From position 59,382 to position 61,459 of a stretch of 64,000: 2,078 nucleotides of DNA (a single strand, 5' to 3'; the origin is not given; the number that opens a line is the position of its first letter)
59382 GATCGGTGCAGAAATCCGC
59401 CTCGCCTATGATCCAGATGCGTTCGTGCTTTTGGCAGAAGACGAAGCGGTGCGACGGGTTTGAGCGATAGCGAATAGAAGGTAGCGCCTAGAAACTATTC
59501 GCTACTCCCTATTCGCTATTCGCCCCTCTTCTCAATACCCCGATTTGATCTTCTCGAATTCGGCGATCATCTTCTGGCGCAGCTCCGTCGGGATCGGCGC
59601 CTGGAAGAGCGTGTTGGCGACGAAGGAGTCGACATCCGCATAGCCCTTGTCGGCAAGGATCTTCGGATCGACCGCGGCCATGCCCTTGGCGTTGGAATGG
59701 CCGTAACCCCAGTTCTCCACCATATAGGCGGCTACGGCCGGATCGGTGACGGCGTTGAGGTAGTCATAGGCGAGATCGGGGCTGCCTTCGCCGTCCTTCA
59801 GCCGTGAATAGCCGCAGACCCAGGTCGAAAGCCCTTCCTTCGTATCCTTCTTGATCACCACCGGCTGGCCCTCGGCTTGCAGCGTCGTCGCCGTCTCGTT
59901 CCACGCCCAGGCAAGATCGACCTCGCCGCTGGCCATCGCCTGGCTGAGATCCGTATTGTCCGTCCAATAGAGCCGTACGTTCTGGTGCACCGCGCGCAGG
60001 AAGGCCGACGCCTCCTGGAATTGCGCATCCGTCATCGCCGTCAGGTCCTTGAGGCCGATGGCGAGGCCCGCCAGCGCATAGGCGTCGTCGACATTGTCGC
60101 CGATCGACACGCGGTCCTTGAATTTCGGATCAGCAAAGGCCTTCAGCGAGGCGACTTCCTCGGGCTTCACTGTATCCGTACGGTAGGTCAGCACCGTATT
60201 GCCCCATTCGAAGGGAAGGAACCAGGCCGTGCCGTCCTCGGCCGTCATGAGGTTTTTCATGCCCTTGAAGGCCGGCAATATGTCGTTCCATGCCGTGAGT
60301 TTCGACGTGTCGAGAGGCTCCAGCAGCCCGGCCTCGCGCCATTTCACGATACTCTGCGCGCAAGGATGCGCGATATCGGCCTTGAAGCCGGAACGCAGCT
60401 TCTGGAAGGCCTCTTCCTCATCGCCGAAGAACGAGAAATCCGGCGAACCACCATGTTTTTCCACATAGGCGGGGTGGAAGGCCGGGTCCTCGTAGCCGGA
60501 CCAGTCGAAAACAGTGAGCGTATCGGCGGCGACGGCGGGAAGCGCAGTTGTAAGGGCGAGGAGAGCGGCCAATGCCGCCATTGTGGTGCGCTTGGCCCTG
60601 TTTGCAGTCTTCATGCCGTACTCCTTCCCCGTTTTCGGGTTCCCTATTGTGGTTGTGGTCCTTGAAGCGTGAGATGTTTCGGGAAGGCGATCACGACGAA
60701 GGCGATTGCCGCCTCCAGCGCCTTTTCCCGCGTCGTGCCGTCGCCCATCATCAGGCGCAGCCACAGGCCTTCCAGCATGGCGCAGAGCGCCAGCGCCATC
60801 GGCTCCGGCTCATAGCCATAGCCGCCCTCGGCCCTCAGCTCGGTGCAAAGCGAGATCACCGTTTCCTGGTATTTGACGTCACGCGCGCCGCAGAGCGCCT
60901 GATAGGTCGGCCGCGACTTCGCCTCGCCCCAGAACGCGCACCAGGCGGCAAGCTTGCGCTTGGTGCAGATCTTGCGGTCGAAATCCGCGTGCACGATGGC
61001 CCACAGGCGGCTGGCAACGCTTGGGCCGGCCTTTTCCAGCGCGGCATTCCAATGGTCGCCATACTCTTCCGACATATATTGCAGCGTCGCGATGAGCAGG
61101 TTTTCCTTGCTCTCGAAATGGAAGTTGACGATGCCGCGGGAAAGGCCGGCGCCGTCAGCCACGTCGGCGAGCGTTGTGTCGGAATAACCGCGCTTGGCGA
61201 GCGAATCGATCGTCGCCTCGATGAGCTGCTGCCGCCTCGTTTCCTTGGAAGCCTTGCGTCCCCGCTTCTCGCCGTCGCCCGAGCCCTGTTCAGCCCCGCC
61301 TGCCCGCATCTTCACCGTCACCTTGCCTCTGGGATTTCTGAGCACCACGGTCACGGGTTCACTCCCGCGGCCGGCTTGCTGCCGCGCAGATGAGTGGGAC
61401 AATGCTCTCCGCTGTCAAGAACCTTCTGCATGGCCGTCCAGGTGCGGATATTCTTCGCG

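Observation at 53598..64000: Candidate undescribed methylated-amine pathway island: Rieske oxygenase, omega-aminotransferase, polyamine-type ABC, PEAMT-like methyltransferase, paired PYROXD2-like flavoproteins and a BetI-like repressor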

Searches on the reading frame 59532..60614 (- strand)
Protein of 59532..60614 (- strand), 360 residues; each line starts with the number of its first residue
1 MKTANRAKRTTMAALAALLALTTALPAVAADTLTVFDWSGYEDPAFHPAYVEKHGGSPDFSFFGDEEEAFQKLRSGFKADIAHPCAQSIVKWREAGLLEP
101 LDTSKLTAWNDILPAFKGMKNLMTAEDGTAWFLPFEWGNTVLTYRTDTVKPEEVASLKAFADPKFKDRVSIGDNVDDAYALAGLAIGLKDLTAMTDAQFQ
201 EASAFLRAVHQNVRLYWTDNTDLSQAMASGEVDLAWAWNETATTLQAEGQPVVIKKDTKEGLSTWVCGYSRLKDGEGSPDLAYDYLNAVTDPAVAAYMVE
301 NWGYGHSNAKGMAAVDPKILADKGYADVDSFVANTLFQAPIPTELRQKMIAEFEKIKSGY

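Call 9: search_protein_families(library=pfam, proteins=[window:59532-60614:-])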
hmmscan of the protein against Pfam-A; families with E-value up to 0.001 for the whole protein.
window:59532-60614:- (360 aa): 2 families
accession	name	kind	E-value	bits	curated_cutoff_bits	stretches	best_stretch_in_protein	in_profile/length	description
PF13416.11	SBP_bac_8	-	6.4e-18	66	27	1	68-317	23-269/279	Bacterial extracellular solute-binding protein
PF13531.11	SBP_bac_11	-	1.3e-06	28.8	25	1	140-298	81-221/227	Bacterial extracellular solute-binding protein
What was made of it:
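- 59532..60614 (-): Periplasmic binding protein, distant PotD/PotF relative. Pfam SBP_bac_8 (call 9).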

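Call 10: search_protein_families(library=ncbifam, proteins=[window:59532-60614:-])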
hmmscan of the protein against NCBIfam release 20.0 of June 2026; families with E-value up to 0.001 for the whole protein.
window:59532-60614:- (360 aa): 4 families
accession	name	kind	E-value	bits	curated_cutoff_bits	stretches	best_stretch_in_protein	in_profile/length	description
NF007048.0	PRK09501.1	equivalog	3.6e-23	82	582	1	9-341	6-330/348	spermidine/putrescine ABC transporter substrate-binding protein PotD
NF007962.0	PRK10682.1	equivalog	5.5e-13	48.7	636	1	6-325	5-335/370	spermidine/putrescine ABC transporter substrate-binding protein PotF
NF041888.1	ABC_SBP_YdcS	equivalog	5.9e-13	48.4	725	1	99-325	106-338/379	putative ABC transporter substrate-binding protein YdcS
NF040735.1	SBP_SaoX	equivalog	0.00028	20.1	300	1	186-294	7-110/330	ABC transporter substrate-binding subunit SaoX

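Call 22: search_solved_structures(query=window:59532-60614:-, max_evalue=0.001)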
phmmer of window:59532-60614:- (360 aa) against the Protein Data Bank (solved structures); distinct sequences matched with E-value up to 0.001: 24.
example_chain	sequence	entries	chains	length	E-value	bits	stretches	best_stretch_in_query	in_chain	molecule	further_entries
4gl0_A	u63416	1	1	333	6.6e-21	78.2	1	29-331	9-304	Lmo0810 protein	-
8y5h_E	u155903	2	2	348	4.1e-20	75.5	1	12-330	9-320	Spermidine/putrescine-binding periplasmic protein | Putrescine-binding periplasmic protein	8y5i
1pot_A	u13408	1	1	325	6.2e-19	71.7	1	31-330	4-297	SPERMIDINE/PUTRESCINE-BINDING PROTEIN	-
1poy_1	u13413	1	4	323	6.3e-19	71.6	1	31-330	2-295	SPERMIDINE/PUTRESCINE-BINDING PROTEIN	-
7oyv_A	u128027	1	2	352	5.3e-14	55.4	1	31-327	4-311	Putrescine-binding periplasmic protein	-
7oys_A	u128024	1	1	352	7.9e-14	54.9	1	31-327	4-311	Putrescine-binding periplasmic protein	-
7oyu_A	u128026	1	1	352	8.1e-14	54.8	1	31-327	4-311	Putrescine-binding periplasmic protein PotF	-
7oyx_A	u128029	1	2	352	9.6e-14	54.6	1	31-327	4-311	Putrescine-binding periplasmic protein PotF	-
7oyt_A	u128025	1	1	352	1.1e-13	54.5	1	31-327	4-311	Putrescine-binding periplasmic protein PotF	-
7oyw_A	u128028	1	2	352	1.3e-13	54.2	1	31-327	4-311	Putrescine-binding periplasmic protein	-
7oyz_A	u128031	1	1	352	1.4e-13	54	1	31-327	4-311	Putrescine-binding periplasmic protein PotF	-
7oyy_A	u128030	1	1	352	1.7e-13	53.8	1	31-327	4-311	Putrescine-binding periplasmic protein PotF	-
7xjm_A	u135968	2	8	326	1.9e-13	53.7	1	32-304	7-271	Putrescine-binding periplasmic protein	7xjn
8asz_A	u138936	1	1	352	1e-12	51.2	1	31-325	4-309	Putrescine-binding periplasmic protein PotF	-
1a99_A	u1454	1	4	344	1.6e-12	50.6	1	31-325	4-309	PUTRESCINE-BINDING PROTEIN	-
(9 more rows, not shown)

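Call 56: search_solved_structures(query=window:59532-60614:-, max_evalue=1e-15, show_alignments=3)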
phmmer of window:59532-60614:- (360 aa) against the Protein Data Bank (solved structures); distinct sequences matched with E-value up to 1e-15: 4.
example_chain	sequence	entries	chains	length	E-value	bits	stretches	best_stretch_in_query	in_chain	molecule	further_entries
4gl0_A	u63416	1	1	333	6.6e-21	78.2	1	29-331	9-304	Lmo0810 protein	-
8y5h_E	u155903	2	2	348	4.1e-20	75.5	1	12-330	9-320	Spermidine/putrescine-binding periplasmic protein | Putrescine-binding periplasmic protein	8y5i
1pot_A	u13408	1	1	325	6.2e-19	71.7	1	31-330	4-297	SPERMIDINE/PUTRESCINE-BINDING PROTEIN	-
1poy_1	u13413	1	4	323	6.3e-19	71.6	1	31-330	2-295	SPERMIDINE/PUTRESCINE-BINDING PROTEIN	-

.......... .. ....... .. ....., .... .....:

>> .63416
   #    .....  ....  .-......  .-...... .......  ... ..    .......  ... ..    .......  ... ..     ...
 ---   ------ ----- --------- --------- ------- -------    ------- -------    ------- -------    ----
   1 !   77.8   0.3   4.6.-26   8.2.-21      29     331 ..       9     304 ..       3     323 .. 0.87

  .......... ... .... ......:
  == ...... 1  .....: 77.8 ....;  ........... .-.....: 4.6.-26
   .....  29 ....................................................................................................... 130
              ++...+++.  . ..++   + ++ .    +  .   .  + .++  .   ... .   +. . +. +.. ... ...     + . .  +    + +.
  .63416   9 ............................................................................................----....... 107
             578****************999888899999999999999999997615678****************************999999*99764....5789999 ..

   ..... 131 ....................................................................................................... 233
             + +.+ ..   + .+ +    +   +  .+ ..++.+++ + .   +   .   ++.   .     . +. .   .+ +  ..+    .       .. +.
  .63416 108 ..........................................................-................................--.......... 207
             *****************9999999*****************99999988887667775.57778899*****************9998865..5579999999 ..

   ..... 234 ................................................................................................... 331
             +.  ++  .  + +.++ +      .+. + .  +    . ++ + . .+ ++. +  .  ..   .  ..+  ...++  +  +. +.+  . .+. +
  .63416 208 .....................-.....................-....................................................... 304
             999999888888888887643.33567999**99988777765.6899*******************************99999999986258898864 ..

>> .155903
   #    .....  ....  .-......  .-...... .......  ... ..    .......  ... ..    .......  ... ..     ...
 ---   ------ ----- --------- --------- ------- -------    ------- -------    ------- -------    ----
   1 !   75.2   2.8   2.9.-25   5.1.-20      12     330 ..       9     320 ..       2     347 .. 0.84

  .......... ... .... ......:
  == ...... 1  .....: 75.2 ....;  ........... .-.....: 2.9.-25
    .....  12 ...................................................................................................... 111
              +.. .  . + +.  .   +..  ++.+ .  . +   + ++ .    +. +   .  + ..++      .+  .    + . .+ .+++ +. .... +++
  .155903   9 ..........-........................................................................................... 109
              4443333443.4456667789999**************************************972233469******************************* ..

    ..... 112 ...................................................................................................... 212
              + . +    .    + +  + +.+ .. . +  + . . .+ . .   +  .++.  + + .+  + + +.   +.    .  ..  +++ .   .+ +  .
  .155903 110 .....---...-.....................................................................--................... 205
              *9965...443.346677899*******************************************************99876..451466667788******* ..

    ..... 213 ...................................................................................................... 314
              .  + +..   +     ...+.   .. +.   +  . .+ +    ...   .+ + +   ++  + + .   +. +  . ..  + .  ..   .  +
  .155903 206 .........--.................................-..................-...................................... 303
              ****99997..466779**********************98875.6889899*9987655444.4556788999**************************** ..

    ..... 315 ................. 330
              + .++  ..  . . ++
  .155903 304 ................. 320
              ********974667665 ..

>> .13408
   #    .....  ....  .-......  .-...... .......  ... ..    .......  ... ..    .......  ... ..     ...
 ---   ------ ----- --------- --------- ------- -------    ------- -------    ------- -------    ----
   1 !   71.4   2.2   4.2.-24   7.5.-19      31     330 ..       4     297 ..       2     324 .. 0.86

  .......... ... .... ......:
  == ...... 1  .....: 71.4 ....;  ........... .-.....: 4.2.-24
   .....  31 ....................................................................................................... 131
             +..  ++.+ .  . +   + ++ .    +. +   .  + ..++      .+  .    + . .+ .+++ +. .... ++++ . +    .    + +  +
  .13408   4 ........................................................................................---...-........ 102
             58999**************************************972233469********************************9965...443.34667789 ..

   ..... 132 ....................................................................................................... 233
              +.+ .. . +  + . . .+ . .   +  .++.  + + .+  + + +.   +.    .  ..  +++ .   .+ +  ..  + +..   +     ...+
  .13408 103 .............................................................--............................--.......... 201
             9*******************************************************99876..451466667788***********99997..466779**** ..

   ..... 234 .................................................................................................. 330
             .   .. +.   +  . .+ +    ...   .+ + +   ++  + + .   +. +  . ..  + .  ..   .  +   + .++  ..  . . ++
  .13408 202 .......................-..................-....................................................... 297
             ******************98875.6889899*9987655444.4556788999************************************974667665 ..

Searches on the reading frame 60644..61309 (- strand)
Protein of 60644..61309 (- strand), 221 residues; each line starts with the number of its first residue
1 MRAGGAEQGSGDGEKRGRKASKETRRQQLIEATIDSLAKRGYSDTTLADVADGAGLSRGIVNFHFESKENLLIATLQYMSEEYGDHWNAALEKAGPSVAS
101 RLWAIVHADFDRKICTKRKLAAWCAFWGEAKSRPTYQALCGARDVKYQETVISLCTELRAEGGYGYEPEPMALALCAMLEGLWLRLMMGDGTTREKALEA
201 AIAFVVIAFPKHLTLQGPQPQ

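Call 9: search_protein_families(library=pfam, proteins=[window:60644-61309:-])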
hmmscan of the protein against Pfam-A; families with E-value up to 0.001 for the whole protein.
window:60644-61309:- (221 aa): 2 families
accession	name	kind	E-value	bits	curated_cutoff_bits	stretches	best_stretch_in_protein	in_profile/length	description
PF13977.11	TetR_C_6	-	4.6e-16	59.5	27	1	100-203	3-108/115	BetI-type transcriptional repressor, C-terminal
PF00440.29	TetR_N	-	2e-12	47.1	24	1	29-74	1-46/47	Bacterial regulatory proteins, tetR family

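Call 10: search_protein_families(library=ncbifam, proteins=[window:60644-61309:-])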
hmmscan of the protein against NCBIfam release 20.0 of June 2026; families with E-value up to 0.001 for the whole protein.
window:60644-61309:- (221 aa): 20 families
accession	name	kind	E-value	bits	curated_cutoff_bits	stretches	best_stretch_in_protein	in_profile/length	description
TIGR03384.1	betaine_BetI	equivalog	3.2e-35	121.6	201.3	1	21-201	5-181/189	choline-binding transcriptional repressor BetI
NF001978.0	PRK00767.1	equivalog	2.1e-33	115.8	118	1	21-205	6-187/197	transcriptional regulator BetI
NF007430.0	PRK09975.1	equivalog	3.2e-13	49.3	274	1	19-72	6-59/220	acrEF/envCD operon transcriptional regulator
NF041196.1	ScbR_bind_reg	equivalog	2e-11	44.4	150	1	26-91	8-73/191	ScbR family autoregulator-binding transcription factor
NF053731.1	TransRegFasRMycb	equivalog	3.2e-11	43.4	330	1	15-111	2-97/199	HTH-type transcriptional activator FasR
NF007949.0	PRK10668.1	equivalog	3.9e-10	39.6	271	1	18-79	6-66/216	multidrug efflux transporter transcriptional repressor AcrR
NF051852.1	efflux_TF_MtrR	exception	4e-10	39.8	280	1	19-101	5-87/205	multidrug efflux system transcriptional repressor MtrR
NF053878.1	FATransRegFadRBac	equivalog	2.2e-08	34.1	200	1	25-121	4-98/190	fatty acid metabolism transcriptional regulator FadR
NF050111.1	TransRegSACE7040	equivalog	8.9e-08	32.3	250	1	24-95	1-72/186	SACE_7040 family transcriptional regulator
NF011584.0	PRK15008.1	equivalog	1.8e-06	27.9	230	1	18-87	12-81/212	HTH-type transcriptional regulator RutR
NF053516.1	TranRepPrsAVib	equivalog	4e-06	26.8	300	1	21-92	3-74/208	TetR family transcriptional repressor PsrA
TIGR03613.1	RutR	equivalog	4.8e-06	26.6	368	1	18-80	2-64/202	pyrimidine utilization regulatory protein R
NF040929.1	quorum_TF_HapR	equivalog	5.4e-06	26.3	350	1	15-85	5-76/200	LuxR/HapR/OpaR family quorum-sensing transcriptional regulator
TIGR03968.1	mycofact_TetR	equivalog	1.6e-05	24.6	224.9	1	17-72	4-57/190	mycofactocin system transcriptional regulator MftR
NF051457.1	acryl_TF_AcuR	equivalog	2.1e-05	23.9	247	1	17-107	6-100/204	acrylate utilization transcriptional regulator AcuR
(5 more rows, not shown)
